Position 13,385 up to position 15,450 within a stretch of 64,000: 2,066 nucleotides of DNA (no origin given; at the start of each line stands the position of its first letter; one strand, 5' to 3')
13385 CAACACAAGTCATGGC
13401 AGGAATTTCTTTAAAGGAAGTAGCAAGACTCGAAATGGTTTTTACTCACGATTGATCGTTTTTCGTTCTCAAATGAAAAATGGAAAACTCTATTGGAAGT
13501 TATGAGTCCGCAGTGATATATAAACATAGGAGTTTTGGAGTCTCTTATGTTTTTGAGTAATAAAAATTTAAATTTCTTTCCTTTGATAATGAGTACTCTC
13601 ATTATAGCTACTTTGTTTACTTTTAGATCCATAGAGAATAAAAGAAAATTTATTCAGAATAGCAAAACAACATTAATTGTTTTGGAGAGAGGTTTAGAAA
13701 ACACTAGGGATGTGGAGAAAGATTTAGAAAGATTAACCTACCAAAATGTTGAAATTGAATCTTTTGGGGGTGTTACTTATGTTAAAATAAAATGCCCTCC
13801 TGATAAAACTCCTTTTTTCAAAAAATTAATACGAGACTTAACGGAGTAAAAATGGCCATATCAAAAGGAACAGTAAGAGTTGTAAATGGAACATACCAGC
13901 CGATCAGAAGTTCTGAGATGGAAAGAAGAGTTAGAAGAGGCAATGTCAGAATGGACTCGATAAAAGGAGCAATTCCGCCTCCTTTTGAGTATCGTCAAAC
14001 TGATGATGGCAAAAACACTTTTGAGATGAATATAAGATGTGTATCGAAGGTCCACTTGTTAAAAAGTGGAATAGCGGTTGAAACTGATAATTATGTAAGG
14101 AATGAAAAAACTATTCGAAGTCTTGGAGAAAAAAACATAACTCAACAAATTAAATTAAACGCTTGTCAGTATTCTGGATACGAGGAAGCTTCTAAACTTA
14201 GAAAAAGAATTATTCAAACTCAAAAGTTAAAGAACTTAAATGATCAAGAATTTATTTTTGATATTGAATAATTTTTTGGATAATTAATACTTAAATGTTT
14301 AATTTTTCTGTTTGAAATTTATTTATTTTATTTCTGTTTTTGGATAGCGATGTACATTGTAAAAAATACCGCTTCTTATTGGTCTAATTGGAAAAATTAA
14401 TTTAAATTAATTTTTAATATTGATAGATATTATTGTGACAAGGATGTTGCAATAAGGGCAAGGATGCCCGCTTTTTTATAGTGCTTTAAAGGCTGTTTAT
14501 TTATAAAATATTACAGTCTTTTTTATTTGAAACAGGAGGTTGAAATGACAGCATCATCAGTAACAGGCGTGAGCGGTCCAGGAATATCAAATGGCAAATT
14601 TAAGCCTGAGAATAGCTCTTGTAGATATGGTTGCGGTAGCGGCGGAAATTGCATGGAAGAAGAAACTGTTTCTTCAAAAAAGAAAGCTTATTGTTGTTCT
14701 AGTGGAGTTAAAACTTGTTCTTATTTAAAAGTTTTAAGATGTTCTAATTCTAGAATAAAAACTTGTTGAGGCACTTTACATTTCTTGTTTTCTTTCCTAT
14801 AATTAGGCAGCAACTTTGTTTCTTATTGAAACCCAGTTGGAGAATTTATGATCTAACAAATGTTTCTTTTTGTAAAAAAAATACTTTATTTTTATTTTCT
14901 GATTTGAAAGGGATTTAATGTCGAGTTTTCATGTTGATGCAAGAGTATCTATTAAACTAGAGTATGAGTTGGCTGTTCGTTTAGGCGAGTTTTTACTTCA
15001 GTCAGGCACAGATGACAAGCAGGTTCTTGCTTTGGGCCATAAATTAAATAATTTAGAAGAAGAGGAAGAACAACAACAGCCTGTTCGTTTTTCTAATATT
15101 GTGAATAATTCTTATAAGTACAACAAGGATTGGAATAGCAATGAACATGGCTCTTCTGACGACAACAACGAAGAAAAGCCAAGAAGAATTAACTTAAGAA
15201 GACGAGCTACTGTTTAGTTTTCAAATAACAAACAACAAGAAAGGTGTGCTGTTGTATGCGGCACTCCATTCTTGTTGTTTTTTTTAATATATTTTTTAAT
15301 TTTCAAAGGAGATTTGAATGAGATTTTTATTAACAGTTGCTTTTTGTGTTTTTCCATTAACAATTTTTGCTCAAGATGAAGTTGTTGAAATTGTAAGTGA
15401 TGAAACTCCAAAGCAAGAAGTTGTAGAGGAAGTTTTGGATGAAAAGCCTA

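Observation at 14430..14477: Candidate phage-encoded Csr/Rsm small RNA: two consensus CsrA hairpins plus terminator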

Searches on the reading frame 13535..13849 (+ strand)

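Call 6: search_protein_families(library=pfam, proteins=[window:13535-13849:+], max_evalue=0.01)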
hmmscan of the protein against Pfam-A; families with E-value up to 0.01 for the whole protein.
window:13535-13849:+ (104 aa): 1 family
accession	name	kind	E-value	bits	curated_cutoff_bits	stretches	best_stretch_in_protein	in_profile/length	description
PF09846.14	OapB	-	0.0033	17.8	27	1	33-100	7-72/104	Origin-associated protein OapB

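Call 7: search_protein_families(library=phrogs, proteins=[window:13535-13849:+], max_evalue=0.01)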
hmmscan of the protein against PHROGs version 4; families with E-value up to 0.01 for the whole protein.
window:13535-13849:+ (104 aa): 0 families

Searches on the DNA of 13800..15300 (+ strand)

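Call 9: search_dna_similar(query=window:13800-15300:+, collection=phages, mode=distant, max_rows=20)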
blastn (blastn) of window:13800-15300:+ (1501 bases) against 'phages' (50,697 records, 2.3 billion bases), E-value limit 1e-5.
No match.

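Call 41: search_rna_families(source=window, start=14250, end=14600, threshold=evalue, max_evalue=10, show_alignments=3)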
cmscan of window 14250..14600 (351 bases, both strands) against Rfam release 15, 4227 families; matches with E-value up to 10: 7.
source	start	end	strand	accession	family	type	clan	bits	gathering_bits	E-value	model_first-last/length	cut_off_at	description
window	14393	14497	+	RF02644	Spy490380c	Gene; sRNA;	-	19.6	65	5.4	1-96/96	no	S. pyogenes small RNA Spy490380c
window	14491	14568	-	RF00152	SNORD79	Gene; snRNA; snoRNA; CD-box;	CL00069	17.5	47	3.8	1-83/83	no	Small nucleolar RNA SNORD79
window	14341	14414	+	RF01617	ceN113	Gene; snRNA; snoRNA; CD-box;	-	17.4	40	2.6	1-131/131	no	Caenorhabditis snoRNA ceN113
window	14434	14472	-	RF02561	CbSR12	Gene; sRNA;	-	16.7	195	0.52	14-51/148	no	Coxiella burnetii sRNA 12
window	14470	14512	-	RF00109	Vimentin3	Cis-reg;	-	15.6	36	7.7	1-67/67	no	Vimentin 3' UTR protein-binding region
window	14402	14417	+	RF00207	K10_TLS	Cis-reg;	-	14.3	43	5.8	16-31/48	no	K10 transport/localisation element (TLS)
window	14456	14469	-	RF01716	PhotoRC-I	Cis-reg;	-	11.7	45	1.8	6-19/44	no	PhotoRC-I RNA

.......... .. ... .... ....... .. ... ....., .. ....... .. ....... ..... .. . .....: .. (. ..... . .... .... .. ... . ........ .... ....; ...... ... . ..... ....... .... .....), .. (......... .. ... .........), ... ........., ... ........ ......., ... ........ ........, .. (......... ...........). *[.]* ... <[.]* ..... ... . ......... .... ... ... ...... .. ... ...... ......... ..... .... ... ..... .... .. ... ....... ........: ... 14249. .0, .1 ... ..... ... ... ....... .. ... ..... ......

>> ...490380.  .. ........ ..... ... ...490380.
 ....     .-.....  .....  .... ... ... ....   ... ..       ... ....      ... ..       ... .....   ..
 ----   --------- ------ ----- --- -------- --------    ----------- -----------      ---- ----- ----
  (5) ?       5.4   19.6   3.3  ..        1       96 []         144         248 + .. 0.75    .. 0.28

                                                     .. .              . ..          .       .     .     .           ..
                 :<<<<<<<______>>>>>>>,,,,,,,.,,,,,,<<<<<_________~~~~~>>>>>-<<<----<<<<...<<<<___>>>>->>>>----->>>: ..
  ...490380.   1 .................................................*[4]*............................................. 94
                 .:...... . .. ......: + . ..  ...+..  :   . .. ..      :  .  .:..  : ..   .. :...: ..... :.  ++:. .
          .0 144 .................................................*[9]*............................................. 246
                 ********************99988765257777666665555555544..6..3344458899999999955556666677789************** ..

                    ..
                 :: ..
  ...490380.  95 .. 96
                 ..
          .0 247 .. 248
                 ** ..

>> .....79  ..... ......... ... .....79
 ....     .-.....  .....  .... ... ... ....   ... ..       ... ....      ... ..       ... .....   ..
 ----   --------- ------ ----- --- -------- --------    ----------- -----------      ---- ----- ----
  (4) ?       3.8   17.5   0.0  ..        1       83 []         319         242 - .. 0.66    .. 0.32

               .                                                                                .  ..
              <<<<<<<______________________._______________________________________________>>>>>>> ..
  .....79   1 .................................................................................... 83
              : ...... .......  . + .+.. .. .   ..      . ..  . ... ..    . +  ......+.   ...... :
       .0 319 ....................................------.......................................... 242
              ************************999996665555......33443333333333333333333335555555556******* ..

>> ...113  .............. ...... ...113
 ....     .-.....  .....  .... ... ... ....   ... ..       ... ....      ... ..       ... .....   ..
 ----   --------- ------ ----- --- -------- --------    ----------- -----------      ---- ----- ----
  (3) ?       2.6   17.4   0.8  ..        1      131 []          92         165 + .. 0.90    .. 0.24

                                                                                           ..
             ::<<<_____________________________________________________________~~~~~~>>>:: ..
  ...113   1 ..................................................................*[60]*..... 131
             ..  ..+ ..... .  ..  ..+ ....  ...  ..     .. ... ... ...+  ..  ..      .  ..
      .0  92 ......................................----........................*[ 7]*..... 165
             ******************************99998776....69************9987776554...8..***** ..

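Call 54: build_rna_model(alignment_id=A3, structure=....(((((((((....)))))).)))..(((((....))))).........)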
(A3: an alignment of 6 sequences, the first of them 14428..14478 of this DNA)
Model R1 built from alignment A3 (6 sequences, 52 columns); structure: as given.
model positions 50; base pairs 14; branch points 1; effective number of sequences 2.56; information 1.106 bits per position. Calibrated on 0.2 Mb of random sequence (short: E-values are rough).
structure used (alignment columns):
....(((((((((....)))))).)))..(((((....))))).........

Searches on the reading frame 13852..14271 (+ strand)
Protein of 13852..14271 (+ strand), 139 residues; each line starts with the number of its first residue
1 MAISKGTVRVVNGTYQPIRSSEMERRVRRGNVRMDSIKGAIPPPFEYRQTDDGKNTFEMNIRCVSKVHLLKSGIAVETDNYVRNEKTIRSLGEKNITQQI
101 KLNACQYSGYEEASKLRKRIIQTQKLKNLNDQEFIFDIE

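Call 6: search_protein_families(library=pfam, proteins=[window:13852-14271:+], max_evalue=0.01)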
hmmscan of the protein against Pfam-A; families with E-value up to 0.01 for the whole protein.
window:13852-14271:+ (139 aa): 0 families

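Call 7: search_protein_families(library=phrogs, proteins=[window:13852-14271:+], max_evalue=0.01)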
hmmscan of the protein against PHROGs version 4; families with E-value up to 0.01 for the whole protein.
window:13852-14271:+ (139 aa): 0 families

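Call 11: find_related_loci(query=window:13852-14271:+, collection=genome_contigs, flank=3000)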
Query window:13852-14271:+ (139 aa) in genome_contigs; peptide patterns used: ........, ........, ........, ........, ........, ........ (x = any residue, [..] = any of these).
93 stretches matched a pattern, but none encodes a relative of the query by tblastn (E <= 1e-3).

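Call 19: find_related_loci(query=window:13852-14271:+, collection=viral_contigs, flank=4000)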
Query window:13852-14271:+ (139 aa) in viral_contigs; peptide patterns used: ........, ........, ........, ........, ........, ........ (x = any residue, [..] = any of these).
42 stretches matched a pattern, but none encodes a relative of the query by tblastn (E <= 1e-3).

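Call 22: find_encoding_contigs(protein=window:13852-14271:+, flank=3000, max_places=10)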
Protein window:13852-14271:+ (139 aa): 12 contigs read that carry it; 7 places shown.
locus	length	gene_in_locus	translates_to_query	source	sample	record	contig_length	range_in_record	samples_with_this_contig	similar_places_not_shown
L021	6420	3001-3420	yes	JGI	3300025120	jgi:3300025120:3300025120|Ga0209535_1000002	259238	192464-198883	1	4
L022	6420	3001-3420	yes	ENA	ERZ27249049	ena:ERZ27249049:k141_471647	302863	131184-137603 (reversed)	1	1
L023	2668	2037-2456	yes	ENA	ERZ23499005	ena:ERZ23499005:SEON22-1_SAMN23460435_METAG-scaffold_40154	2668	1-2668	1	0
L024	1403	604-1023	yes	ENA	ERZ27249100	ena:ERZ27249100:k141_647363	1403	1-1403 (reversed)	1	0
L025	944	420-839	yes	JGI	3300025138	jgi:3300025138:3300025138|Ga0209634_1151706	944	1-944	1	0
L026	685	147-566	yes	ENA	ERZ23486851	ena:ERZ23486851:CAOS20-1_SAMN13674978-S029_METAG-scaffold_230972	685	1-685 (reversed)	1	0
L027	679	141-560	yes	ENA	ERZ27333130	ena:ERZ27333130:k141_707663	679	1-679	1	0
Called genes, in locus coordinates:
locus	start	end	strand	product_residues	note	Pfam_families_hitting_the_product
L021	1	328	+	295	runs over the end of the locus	-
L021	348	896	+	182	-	-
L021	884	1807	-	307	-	-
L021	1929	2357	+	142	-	-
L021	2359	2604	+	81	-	-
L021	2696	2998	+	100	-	-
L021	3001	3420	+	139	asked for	-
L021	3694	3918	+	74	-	-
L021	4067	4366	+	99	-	-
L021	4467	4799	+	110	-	-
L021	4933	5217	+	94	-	-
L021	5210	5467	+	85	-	-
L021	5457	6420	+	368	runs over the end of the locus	PF13450:NAD_binding_8, PF03275:GLF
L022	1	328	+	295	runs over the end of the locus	-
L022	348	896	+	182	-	-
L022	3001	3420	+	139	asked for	-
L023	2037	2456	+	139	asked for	-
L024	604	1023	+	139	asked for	-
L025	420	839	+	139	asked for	-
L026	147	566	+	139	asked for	-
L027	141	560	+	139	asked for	-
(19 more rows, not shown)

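Call 26: find_homologous_proteins(query=window:13852-14271:+, max_evalue=0.001)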
Query window:13852-14271:+ (139 aa): 4 proteins with E <= 0.001 among 6 candidates.
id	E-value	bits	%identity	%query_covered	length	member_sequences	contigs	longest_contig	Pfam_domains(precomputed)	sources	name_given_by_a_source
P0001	6.3e-85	300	100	100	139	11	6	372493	-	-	-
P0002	1.7e-56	208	68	98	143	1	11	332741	-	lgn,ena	-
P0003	6.0e-55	203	66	99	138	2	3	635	-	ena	-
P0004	2.7e-54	201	65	98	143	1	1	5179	-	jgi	jgi:hypothetical protein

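Call 28: find_encoding_contigs(protein=P0002, flank=3000, max_places=6)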
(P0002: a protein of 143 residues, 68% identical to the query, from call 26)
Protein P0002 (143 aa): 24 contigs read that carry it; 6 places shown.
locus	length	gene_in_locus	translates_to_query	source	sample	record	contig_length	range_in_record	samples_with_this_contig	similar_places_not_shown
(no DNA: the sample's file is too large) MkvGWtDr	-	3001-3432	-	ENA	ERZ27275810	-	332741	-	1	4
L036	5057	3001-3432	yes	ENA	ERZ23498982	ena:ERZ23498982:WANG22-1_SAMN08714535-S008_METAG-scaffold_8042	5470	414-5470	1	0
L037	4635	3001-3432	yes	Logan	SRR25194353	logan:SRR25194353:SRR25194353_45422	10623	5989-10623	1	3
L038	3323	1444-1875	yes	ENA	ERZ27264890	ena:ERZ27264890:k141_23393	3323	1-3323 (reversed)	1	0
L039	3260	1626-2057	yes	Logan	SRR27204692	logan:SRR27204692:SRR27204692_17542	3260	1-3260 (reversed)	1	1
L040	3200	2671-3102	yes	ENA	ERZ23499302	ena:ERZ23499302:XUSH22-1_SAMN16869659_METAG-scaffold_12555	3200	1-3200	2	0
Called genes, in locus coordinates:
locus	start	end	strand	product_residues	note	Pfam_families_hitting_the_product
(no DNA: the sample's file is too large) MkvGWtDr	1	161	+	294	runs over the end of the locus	-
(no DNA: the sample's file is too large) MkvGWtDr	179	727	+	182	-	-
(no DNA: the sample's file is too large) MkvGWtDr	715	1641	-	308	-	-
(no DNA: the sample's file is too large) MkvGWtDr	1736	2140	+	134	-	-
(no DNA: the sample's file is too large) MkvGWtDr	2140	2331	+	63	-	-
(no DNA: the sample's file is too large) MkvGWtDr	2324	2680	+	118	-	-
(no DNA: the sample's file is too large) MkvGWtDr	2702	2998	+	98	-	-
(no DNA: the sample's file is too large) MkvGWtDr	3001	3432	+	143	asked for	-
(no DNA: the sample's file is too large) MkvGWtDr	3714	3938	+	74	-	-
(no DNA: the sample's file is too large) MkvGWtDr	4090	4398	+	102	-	-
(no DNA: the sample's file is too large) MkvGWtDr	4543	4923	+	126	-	-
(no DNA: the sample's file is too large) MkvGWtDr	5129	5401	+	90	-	-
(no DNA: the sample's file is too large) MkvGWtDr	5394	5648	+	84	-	-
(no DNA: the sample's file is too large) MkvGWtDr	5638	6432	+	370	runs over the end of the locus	PF13450:NAD_binding_8, PF03275:GLF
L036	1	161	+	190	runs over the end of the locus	?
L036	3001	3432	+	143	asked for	-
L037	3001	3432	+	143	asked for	-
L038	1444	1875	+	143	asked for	-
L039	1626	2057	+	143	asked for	-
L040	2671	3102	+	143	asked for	-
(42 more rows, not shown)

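Call 29: find_encoding_contigs(protein=P0004, flank=3000, max_places=4)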
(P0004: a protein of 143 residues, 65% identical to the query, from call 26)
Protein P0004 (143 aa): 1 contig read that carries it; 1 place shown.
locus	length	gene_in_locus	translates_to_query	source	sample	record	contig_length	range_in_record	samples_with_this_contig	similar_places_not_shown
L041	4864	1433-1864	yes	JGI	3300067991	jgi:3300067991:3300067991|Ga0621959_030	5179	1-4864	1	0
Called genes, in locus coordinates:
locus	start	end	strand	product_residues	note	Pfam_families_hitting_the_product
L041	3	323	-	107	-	?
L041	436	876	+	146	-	-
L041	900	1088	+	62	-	-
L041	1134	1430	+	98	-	-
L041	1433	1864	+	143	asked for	-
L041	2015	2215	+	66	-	-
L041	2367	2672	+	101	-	-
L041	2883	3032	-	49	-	-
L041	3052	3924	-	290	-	-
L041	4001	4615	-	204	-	PF04542:Sigma70_r2, PF04545:Sigma70_r4 (weak)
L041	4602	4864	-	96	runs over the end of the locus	-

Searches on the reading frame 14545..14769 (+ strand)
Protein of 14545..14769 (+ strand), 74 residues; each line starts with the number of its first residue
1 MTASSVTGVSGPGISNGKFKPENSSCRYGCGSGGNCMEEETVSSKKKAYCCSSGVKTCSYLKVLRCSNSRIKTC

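Call 6: search_protein_families(library=pfam, proteins=[window:14545-14769:+], max_evalue=0.01)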
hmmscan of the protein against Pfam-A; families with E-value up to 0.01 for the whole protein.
window:14545-14769:+ (74 aa): 0 families

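Call 7: search_protein_families(library=phrogs, proteins=[window:14545-14769:+], max_evalue=0.01)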
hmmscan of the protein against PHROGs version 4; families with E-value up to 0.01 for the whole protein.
window:14545-14769:+ (74 aa): 0 families

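Call 23: find_encoding_contigs(protein=window:14545-14769:+, flank=3000, max_places=10)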
Protein window:14545-14769:+ (74 aa): 15 contigs read that carry it; 8 places shown.
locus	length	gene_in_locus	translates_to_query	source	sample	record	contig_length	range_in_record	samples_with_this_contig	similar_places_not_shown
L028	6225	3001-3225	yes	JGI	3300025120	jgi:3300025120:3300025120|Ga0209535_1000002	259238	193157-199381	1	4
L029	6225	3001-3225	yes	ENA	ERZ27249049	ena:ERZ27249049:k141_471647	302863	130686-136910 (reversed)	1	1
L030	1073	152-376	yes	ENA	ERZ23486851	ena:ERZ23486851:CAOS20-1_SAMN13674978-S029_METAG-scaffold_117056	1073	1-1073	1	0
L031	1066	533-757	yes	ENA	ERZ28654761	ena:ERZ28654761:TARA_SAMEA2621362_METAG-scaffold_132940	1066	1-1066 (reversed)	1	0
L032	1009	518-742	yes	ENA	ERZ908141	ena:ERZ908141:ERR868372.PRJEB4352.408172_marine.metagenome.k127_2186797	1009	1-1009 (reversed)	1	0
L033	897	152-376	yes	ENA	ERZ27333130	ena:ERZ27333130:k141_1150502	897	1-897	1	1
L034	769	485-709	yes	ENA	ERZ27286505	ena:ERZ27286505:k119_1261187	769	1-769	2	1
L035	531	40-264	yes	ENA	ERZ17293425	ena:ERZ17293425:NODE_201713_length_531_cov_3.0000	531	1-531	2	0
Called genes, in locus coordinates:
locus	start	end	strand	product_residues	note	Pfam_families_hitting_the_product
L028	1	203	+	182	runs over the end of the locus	-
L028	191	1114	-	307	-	-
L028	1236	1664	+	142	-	-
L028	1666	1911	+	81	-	-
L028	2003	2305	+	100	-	-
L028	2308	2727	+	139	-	-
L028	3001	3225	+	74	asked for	-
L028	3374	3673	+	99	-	-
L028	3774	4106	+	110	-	-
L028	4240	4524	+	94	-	-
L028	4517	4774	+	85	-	-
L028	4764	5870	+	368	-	PF13450:NAD_binding_8, PF03275:GLF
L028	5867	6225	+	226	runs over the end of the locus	PF01844:HNH, PF13395:HNH_4 (weak), PF14279:HNH_5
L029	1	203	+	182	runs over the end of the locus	-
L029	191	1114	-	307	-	-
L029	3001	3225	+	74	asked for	-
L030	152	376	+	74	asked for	-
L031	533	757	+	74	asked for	-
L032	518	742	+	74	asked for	-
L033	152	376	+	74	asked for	-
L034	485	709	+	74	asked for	-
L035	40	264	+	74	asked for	-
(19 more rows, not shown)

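Call 27: find_homologous_proteins(query=window:14545-14769:+, max_evalue=0.001)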
Query window:14545-14769:+ (74 aa): 4 proteins with E <= 0.001 among 5 candidates.
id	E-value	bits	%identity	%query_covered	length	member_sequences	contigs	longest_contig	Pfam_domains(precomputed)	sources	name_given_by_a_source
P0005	2.4e-40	153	100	100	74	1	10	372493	-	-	-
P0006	2.2e-30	122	84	100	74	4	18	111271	-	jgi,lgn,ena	-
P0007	1.2e-27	113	74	100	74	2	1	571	-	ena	-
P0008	2.6e-22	96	68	85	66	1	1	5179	-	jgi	jgi:hypothetical protein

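Call 30: find_encoding_contigs(protein=P0006, flank=3000, max_places=8)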
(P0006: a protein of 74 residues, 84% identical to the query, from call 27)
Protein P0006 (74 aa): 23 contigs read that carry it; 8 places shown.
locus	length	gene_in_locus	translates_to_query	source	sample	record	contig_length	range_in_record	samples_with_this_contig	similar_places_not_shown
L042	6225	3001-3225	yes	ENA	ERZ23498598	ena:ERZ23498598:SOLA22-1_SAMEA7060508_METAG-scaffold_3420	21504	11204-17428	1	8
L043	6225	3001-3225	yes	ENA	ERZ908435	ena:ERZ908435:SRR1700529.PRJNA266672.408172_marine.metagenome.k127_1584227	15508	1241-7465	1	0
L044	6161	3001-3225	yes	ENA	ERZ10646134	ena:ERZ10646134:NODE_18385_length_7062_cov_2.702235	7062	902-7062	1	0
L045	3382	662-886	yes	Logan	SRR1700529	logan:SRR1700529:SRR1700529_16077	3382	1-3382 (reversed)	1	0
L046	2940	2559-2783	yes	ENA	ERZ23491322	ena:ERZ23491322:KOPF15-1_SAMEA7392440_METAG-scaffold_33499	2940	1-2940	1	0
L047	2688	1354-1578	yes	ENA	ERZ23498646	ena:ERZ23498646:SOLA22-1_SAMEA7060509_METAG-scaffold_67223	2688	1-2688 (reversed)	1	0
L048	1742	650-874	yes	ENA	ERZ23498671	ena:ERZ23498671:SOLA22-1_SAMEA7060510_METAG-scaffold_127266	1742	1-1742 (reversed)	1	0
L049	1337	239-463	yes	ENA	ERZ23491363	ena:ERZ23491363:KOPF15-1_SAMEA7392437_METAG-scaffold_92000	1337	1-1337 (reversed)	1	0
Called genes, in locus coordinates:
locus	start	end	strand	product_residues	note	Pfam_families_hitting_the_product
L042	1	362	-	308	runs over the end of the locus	-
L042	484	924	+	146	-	-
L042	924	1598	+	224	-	-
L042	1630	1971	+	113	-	-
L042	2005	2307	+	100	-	-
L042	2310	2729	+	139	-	-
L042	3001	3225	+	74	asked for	-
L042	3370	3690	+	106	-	-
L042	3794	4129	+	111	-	-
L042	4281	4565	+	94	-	-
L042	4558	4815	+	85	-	-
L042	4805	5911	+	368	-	PF13450:NAD_binding_8, PF03275:GLF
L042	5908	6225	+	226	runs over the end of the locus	PF01844:HNH, PF13395:HNH_4 (weak), PF14279:HNH_5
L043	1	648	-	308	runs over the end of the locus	-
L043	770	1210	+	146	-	-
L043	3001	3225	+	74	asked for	-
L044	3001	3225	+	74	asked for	-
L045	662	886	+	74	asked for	-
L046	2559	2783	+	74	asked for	-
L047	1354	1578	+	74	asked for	-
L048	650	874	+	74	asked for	-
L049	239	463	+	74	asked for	-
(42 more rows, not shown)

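Call 31: find_encoding_contigs(protein=P0007, flank=3000, max_places=4)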
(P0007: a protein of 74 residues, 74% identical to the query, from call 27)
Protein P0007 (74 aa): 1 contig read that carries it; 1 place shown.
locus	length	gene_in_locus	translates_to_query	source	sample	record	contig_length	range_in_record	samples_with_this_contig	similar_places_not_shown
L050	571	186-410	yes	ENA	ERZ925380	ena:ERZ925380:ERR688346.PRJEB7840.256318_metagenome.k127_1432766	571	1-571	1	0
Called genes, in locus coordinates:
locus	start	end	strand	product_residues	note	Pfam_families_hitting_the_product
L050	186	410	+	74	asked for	-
